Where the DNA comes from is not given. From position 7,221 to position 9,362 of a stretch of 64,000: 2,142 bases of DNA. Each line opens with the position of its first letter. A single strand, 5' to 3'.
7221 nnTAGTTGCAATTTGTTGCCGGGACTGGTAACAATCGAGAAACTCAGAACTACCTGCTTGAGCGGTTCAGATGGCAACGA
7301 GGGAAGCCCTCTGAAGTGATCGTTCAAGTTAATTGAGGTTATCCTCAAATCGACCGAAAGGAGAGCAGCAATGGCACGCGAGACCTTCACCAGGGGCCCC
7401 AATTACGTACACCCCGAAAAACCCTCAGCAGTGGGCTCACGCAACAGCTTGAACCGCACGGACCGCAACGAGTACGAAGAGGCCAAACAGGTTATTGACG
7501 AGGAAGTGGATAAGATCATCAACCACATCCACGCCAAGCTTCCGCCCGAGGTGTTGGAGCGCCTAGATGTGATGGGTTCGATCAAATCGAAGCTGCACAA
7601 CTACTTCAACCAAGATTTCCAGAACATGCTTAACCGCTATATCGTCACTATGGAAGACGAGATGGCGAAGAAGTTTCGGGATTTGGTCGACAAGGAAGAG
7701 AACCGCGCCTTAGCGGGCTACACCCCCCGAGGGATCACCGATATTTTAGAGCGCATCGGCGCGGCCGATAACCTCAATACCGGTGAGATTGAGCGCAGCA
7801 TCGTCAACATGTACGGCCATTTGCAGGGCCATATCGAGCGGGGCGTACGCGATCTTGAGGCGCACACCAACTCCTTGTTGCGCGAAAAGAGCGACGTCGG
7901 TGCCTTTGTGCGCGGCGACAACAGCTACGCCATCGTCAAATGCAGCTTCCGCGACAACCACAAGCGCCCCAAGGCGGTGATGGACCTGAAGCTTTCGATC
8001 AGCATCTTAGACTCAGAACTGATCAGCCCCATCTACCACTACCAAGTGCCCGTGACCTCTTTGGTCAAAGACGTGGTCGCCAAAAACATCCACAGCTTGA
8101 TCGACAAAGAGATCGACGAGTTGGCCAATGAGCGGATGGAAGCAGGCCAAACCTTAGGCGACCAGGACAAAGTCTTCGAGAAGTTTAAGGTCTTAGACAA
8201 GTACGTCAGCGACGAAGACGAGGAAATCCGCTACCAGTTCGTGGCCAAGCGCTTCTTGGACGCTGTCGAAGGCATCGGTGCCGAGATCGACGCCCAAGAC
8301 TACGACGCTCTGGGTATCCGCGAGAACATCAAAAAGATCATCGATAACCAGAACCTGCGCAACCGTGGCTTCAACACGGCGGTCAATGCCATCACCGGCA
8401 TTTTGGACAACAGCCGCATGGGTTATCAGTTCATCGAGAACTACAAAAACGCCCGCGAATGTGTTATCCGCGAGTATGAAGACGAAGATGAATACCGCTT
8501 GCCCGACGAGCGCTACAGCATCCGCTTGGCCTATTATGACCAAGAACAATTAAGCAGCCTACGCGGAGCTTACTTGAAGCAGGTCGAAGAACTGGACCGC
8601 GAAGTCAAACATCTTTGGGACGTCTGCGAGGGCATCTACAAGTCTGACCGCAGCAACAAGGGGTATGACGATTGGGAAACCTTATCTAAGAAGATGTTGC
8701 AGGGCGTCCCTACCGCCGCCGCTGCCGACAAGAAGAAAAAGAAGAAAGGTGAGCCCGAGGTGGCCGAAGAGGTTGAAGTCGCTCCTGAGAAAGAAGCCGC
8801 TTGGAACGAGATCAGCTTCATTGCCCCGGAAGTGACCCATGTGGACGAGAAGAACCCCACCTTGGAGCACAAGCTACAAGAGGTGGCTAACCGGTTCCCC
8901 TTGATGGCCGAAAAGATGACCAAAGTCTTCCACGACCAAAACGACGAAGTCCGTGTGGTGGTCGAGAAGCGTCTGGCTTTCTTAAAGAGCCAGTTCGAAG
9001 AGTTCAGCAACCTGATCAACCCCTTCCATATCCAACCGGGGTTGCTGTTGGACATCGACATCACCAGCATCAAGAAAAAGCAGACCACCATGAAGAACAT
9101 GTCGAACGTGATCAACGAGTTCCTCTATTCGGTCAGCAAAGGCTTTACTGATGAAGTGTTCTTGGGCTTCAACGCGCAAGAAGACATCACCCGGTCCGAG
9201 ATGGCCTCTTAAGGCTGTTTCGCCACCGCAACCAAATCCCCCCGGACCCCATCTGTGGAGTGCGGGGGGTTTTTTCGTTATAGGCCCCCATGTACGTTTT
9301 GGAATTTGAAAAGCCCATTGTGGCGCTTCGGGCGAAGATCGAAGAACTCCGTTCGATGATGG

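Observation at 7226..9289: Stand-alone 613-aa acidic coiled-coil protein that looks highly expressed, with its own promoter and terminator and no recognisable domain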

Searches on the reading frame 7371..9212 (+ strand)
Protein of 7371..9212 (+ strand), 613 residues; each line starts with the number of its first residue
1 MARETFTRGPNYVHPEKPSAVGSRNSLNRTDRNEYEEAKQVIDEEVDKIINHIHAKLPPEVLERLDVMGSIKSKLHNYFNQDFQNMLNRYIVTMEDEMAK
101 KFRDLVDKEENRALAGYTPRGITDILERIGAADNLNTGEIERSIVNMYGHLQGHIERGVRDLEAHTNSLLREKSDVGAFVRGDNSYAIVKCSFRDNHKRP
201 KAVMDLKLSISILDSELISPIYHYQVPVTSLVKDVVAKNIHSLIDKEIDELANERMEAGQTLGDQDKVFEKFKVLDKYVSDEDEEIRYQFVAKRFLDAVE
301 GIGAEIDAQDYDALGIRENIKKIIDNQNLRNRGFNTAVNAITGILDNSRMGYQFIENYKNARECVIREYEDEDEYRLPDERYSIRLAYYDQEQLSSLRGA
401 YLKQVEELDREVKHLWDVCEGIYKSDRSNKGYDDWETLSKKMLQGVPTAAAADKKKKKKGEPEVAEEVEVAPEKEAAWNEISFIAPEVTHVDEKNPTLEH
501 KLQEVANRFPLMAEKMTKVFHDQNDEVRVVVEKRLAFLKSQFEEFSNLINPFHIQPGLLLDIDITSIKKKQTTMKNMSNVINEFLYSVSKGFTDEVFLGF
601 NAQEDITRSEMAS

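Call 3: search_protein_families(library=pfam, proteins=[window:7371-9209:+], max_evalue=10)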
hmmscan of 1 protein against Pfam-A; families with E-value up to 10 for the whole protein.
window:7371-9209:+ (613 aa): 5 families
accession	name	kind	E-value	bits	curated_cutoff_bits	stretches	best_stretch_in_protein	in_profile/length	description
PF14931.11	IFT20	-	2.6e-05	24.8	27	1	288-366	38-116/119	Intraflagellar transport complex B, subunit 20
PF15646.12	Tox-REase-2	-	0.12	13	27.6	1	32-105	35-106/129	Restriction endonuclease fold toxin 2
PF07361.16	Cytochrom_B562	-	0.18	12.8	30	1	28-79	50-101/102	Cytochrome b562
PF03008.20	DUF234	-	0.67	10.8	22.5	1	66-101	19-54/100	Archaea bacterial proteins of unknown function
PF25007.1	DYH2-5-8_CC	-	0.79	9.9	27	0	264-289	59-84/120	Dynein axonemal heavy chain 2/5/8 coiled-coil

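Call 4: search_protein_families(library=ncbifam, proteins=[window:7371-9209:+], max_evalue=10)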
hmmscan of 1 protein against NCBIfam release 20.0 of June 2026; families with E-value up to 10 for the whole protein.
window:7371-9209:+ (613 aa): 2 families
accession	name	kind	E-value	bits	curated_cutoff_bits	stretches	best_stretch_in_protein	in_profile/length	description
NF040882.1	cfpA_ASD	equivalog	2.1e-230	766.6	500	1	7-611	3-599/605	cytoplasmic filament protein CfpA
TIGR03337.1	phnR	equivalog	0.063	12.9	296.75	1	30-103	122-190/231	phosphonate utilization transcriptional regulator PhnR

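Call 6: search_solved_structures(query=window:7371-9209:+, max_evalue=10)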
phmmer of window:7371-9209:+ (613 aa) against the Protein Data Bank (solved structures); distinct sequences matched with E-value up to 10: 2.
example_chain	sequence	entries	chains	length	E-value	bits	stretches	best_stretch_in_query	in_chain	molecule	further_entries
6pas_A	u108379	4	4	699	0.21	13.7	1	23-85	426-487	Soluble guanylyl cyclase alpha-1 subunit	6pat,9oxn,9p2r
9kpl_A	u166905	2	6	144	1.7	10.7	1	345-420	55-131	C-type lectin domain-containing protein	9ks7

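Call 8: find_homologous_proteins(query=window:7371-9209:+)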
Query window:7371-9209:+ (613 aa): 2793 proteins with E <= 0.001 among 8000 candidates; the best 120 are listed.
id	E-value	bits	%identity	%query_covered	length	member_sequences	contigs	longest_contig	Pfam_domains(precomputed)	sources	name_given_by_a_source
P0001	0.0e+0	1365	100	100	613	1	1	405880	PF27473.1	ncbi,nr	ncbi:MAG: cytoplasmic filament protein CfpA [bacterium]|nr:cytoplasmic filament protein CfpA [bacter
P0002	0.0e+0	1178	87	100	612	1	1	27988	PF27473.1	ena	-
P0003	0.0e+0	1177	87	100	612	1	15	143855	PF27473.1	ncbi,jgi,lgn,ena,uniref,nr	ncbi:MAG: hypothetical protein A2600_07230 [Candidatus Lambdaproteobacteria bacterium RIFOXYD1_FULL_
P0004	0.0e+0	1175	87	100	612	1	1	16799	PF27473.1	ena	-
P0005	0.0e+0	1159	86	99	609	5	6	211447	PF27473.1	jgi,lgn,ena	-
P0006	0.0e+0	1118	83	98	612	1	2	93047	PF27473.1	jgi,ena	-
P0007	0.0e+0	1117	82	98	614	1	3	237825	PF27473.1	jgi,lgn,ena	-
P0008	2.3e-276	936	71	97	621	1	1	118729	PF27473.1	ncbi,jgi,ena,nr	ncbi:MAG: cytoplasmic filament protein CfpA [Deltaproteobacteria bacterium]|nr:cytoplasmic filament 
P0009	1.2e-274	931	68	100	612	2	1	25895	PF27473.1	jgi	jgi:hypothetical protein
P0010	3.5e-274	929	68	100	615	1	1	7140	PF27473.1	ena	-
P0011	1.3e-272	924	68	100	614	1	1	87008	PF27473.1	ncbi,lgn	-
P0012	3.8e-271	919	67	100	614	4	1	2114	PF27473.1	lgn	-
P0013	6.4e-271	918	69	97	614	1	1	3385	PF27473.1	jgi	-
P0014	6.0e-270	915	67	100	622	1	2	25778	PF27473.1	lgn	-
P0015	1.3e-269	914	67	100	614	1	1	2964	PF27473.1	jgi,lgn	jgi:hypothetical protein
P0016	1.6e-269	914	66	100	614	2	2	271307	PF27473.1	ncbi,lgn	-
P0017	1.8e-269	914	67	100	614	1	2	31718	PF27473.1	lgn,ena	-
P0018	2.0e-269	914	67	100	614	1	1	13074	PF27473.1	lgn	-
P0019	3.9e-269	913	69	98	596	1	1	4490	PF27473.1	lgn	-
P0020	5.0e-269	912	68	97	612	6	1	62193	PF27473.1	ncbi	-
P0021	8.2e-269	911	69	97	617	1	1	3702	PF27473.1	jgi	-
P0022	3.2e-268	910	69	97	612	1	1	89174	PF27473.1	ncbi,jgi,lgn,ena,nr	ncbi:cytochrome C oxidase subunit II [bacterium]|nr:cytochrome C oxidase subunit II [bacterium]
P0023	3.4e-268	909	68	97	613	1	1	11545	PF27473.1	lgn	-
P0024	3.5e-268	909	67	100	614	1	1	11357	PF27473.1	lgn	-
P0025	6.0e-268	909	69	97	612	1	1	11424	PF27473.1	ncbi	ncbi:MAG: cytoplasmic filament protein CfpA [bacterium]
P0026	6.6e-268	909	68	97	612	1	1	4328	PF27473.1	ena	-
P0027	6.6e-268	909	68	97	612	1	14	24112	PF27473.1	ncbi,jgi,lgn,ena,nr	ncbi:MAG: cytochrome C oxidase subunit II [Deltaproteobacteria bacterium]|jgi:tetratricopeptide (TPR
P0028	7.1e-268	908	66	100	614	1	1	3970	PF27473.1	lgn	-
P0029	7.1e-268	908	68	97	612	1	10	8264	PF27473.1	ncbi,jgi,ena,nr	ncbi:MAG: cytochrome C oxidase subunit II [Deltaproteobacteria bacterium]|jgi:tetratricopeptide (TPR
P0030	7.6e-268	908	69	97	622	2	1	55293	PF27473.1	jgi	jgi:hypothetical protein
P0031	9.5e-268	908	69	97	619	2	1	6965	PF27473.1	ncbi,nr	ncbi:MAG: cytochrome c oxidase subunit II [Proteobacteria bacterium]|nr:cytochrome c oxidase subunit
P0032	5.1e-267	906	68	97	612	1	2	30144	PF27473.1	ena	-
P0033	2.5e-266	903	66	100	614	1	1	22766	PF27473.1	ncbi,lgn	-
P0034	2.5e-266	903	69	97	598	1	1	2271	PF27473.1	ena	-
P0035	2.8e-266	903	67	97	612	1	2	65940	PF27473.1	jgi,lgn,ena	-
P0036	5.3e-266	902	68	97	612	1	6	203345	PF27473.1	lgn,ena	-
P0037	6.5e-266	902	66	100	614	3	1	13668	PF27473.1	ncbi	-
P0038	1.9e-265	900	66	100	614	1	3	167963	PF27473.1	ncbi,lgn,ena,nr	ncbi:MAG: cytochrome C oxidase subunit II [Proteobacteria bacterium]|nr:cytochrome C oxidase subunit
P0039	2.6e-265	900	69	97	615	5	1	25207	PF27473.1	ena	-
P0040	1.1e-264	898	68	97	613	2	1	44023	PF27473.1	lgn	-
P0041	2.1e-264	897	67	97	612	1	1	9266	PF27473.1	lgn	-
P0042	3.3e-264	896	67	100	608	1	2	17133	PF27473.1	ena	-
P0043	2.9e-263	893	67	100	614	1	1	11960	PF27473.1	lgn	-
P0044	4.0e-262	889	65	100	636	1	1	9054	PF27473.1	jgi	jgi:tetratricopeptide (TPR) repeat protein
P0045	1.4e-261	888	63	100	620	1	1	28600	PF27473.1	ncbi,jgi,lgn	ncbi:MAG: hypothetical protein ACI86H_000225 [bacterium]|jgi:hypothetical protein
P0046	4.5e-261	886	67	99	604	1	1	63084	PF27473.1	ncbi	-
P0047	1.5e-260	884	66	97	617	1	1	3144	PF27473.1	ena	-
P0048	1.8e-258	877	63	100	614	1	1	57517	PF27473.1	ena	-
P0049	2.9e-257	873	67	96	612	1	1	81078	PF27473.1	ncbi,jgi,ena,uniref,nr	ncbi:MAG: cytochrome C oxidase subunit II [SAR324 cluster bacterium]|uniref:Cytochrome C oxidase sub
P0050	9.2e-256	868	63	100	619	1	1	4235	PF27473.1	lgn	-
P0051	1.3e-255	868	65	99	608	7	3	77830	PF27473.1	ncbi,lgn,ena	-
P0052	3.2e-255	867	64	98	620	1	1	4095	PF27473.1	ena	-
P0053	1.2e-254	865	65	98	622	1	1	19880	PF27473.1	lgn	-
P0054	6.6e-250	849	61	100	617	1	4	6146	PF27473.1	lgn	-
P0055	3.8e-248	843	63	96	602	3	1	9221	PF27473.1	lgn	-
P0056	4.4e-246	836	61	100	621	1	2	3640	PF27473.1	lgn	-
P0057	4.0e-245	833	63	97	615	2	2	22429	PF27473.1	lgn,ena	-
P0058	1.4e-233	795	60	100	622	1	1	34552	PF27473.1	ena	-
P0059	5.7e-232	790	57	100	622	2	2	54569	PF27473.1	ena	-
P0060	2.0e-230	785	58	100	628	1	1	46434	PF27473.1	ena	-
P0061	3.4e-230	784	59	100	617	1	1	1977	PF27473.1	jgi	jgi:hypothetical protein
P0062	6.8e-230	783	59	100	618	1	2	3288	PF27473.1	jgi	jgi:hypothetical protein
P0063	7.4e-230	783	59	99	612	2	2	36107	PF27473.1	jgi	jgi:hypothetical protein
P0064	7.8e-230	783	59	100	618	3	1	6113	PF27473.1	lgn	-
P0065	9.6e-230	783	57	100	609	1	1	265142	PF27473.1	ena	-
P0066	1.4e-229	782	59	100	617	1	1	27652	PF27473.1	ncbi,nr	ncbi:MAG: cytochrome C oxidase subunit II [Candidatus Lambdaproteobacteria bacterium]|nr:cytochrome 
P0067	1.8e-229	782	58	100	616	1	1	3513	PF27473.1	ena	-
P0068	2.8e-229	781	59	99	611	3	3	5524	PF27473.1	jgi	jgi:hypothetical protein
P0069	3.6e-229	781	58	100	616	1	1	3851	PF27473.1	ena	-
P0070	4.8e-229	780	57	100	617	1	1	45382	PF27473.1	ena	-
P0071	5.0e-229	780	59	100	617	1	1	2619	PF27473.1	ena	-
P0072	6.6e-229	780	58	100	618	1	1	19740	PF27473.1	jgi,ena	-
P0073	6.6e-229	780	59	99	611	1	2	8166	PF27473.1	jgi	jgi:hypothetical protein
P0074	8.0e-229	779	59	100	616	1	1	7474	PF27473.1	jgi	jgi:hypothetical protein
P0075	8.3e-229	779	59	100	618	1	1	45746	PF27473.1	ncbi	-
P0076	8.6e-229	779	58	100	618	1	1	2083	PF27473.1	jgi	-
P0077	1.0e-228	779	58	100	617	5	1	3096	PF27473.1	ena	-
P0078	1.2e-228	779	57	100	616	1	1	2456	PF27473.1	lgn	-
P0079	2.6e-228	778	58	99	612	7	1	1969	PF27473.1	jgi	jgi:hypothetical protein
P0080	3.4e-228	777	56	100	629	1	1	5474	PF27473.1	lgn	-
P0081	4.3e-228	777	59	100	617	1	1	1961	PF27473.1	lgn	-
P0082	8.5e-228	776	58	100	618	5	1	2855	PF27473.1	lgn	-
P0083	1.7e-227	775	58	100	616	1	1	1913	PF27473.1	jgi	jgi:hypothetical protein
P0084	1.9e-227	775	58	100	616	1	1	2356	PF27473.1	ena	-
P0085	3.4e-227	774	58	100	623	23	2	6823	PF27473.1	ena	-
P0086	8.1e-227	773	58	100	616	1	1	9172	PF27473.1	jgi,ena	-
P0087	8.6e-227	773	56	100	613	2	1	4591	PF27473.1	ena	-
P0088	9.5e-227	773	58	100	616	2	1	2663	PF27473.1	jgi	jgi:hypothetical protein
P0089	1.9e-226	772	58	100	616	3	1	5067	PF27473.1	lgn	-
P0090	2.4e-226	771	57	100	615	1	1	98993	PF27473.1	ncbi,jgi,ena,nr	ncbi:MAG: cytoplasmic filament protein CfpA [Deltaproteobacteria bacterium]|nr:cytoplasmic filament 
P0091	3.0e-226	771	57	100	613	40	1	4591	PF27473.1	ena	-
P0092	3.4e-226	771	58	99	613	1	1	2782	PF27473.1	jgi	jgi:hypothetical protein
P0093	3.9e-226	771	57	100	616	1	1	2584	PF27473.1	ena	-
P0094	8.5e-226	769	56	100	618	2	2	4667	PF27473.1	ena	-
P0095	1.4e-225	769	57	100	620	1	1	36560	PF27473.1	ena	-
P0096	1.5e-225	769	57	100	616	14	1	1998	PF27473.1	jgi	-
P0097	2.4e-225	768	56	100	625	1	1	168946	PF27473.1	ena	-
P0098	3.4e-225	767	57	100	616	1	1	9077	PF27473.1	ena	-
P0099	4.0e-225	767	56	100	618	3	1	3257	PF27473.1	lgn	-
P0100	6.0e-225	767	58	100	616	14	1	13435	PF27473.1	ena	-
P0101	1.6e-224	765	57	100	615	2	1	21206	PF27473.1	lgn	-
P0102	2.6e-224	765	57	100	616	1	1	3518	PF27473.1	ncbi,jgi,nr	ncbi:MAG: cytoplasmic filament protein CfpA [Deltaproteobacteria bacterium]|nr:cytoplasmic filament 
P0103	4.0e-224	764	57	99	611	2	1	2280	PF27473.1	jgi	-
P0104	5.1e-224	764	57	100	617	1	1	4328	PF27473.1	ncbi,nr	ncbi:MAG: cytoplasmic filament protein CfpA [SAR324 cluster bacterium]|nr:cytoplasmic filament prote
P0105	9.1e-224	763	57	100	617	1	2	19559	PF27473.1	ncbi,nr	ncbi:MAG: cytoplasmic filament protein CfpA [SAR324 cluster bacterium]|nr:cytoplasmic filament prote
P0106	1.2e-223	762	56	100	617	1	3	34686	PF27473.1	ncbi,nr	ncbi:MAG: cytoplasmic filament protein CfpA [SAR324 cluster bacterium]|nr:cytoplasmic filament prote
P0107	1.9e-223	762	57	100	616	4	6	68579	PF27473.1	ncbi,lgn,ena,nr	ncbi:MAG: cytochrome C oxidase subunit II [SAR324 cluster bacterium]|nr:cytochrome C oxidase subunit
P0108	3.1e-223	761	57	100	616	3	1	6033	PF27473.1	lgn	-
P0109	5.1e-223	760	56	99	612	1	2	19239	PF27473.1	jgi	jgi:hypothetical protein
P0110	2.5e-222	758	57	99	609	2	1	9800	PF27473.1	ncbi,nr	ncbi:MAG: cytoplasmic filament protein CfpA [Deltaproteobacteria bacterium]|nr:cytoplasmic filament 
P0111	8.2e-222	756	57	100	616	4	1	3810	PF27473.1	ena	-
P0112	1.8e-221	755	57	100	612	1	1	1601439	PF27473.1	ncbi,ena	-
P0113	2.1e-221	755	56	100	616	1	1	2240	PF27473.1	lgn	-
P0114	3.2e-221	754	56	100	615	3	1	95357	PF27473.1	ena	-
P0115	3.2e-221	754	56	100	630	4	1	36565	PF27473.1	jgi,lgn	jgi:hypothetical protein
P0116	3.8e-221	754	56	100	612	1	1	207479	PF27473.1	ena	-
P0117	4.3e-221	754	56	100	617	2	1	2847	PF27473.1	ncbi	-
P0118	7.0e-221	753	56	100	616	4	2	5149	PF27473.1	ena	-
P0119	8.4e-221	753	56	100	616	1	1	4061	PF27473.1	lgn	-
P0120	9.4e-221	753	56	100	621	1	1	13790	PF27473.1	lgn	-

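Call 28: search_protein_representatives(protein=window:7371-9209:+)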
Query: 613 residues. Proteins with E-value up to 0.001 (for the whole library): 190; up to 1e-10: 152; up to 1e-30: 91. The best 150 are listed.
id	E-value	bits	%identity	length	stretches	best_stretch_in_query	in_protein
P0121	3.1e-184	630.6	50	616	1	3-594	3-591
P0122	1.1e-183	628.8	51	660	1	7-611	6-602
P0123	1.0e-167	576.0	48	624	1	4-597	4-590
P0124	2.5e-167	574.8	45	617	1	1-603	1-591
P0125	1.6e-159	549.0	46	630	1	10-603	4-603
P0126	2.6e-153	528.5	43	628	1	9-606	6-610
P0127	3.6e-153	528.0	46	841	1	8-604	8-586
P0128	2.7e-152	525.1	43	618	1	8-603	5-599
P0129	2.1e-151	522.2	46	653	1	33-597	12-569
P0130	5.7e-151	520.7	45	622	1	7-606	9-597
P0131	2.3e-140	485.7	55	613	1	68-507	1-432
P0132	4.5e-135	468.3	42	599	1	14-593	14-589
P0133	8.8e-128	444.2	43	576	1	29-592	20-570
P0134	2.4e-121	423.0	38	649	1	24-595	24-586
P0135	1.7e-117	410.2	46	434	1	8-417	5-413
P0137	1.5e-113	397.2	37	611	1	1-597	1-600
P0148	3.0e-90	320.3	35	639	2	141-602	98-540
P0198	5.0e-39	151.2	31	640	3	169-422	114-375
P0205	1.7e-33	132.9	31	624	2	177-423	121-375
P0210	3.2e-31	125.4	27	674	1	173-590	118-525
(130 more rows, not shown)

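Call 29: list_cluster_members(proteins=[P0121, P0122, P0125, P0127, P0134, P0137, P0148, P0198, P0205, P0210])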
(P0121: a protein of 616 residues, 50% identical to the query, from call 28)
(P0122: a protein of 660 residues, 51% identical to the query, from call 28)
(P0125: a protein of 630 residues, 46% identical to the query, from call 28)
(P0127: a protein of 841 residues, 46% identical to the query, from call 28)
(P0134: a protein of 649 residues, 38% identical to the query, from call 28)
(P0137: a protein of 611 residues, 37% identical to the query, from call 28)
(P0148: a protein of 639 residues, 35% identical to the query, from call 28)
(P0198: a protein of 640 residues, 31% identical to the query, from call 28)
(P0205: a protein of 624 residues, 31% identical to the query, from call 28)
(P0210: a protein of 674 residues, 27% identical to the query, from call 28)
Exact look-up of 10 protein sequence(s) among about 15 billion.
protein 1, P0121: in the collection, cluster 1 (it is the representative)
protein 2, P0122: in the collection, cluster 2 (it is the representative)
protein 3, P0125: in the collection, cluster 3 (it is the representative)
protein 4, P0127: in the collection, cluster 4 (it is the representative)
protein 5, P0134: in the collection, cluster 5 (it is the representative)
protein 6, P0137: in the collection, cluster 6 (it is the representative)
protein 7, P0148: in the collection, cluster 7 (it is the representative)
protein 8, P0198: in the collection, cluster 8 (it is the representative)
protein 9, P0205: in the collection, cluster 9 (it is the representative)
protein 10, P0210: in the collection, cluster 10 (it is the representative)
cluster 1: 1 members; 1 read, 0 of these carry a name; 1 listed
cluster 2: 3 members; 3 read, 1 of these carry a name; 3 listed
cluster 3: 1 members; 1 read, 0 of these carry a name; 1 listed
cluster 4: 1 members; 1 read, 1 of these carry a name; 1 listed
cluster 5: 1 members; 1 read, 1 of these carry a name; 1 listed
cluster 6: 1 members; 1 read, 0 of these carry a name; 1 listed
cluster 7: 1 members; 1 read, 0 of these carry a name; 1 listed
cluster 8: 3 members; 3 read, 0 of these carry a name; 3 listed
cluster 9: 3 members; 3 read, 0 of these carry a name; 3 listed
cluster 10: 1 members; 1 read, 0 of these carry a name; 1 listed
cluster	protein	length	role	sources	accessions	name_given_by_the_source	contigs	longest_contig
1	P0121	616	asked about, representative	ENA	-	-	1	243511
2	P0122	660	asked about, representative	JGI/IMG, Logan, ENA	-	-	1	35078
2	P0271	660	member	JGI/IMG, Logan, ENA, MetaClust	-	\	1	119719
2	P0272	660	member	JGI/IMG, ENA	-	-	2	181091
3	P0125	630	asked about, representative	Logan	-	-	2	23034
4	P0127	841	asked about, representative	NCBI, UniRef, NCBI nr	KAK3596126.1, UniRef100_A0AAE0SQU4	hypothetical protein CHS0354_027396 [Potamilus streckersoni] | Uncharacterized protein n=1 Tax=Potamilus streckersoni TaxID=2493646 ...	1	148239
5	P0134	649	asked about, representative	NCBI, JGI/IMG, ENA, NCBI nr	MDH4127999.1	MAG: cytoplasmic filament protein CfpA [Spirochaetota bacterium] | cytoplasmic filament protein CfpA [Spirochaetota bacterium]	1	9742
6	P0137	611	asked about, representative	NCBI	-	-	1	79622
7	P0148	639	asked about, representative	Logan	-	-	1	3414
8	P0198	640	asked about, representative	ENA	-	-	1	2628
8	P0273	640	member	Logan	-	-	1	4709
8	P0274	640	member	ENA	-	-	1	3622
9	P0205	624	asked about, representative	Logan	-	-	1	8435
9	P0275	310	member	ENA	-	-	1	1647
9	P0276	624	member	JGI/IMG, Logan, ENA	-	-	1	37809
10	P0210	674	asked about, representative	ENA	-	-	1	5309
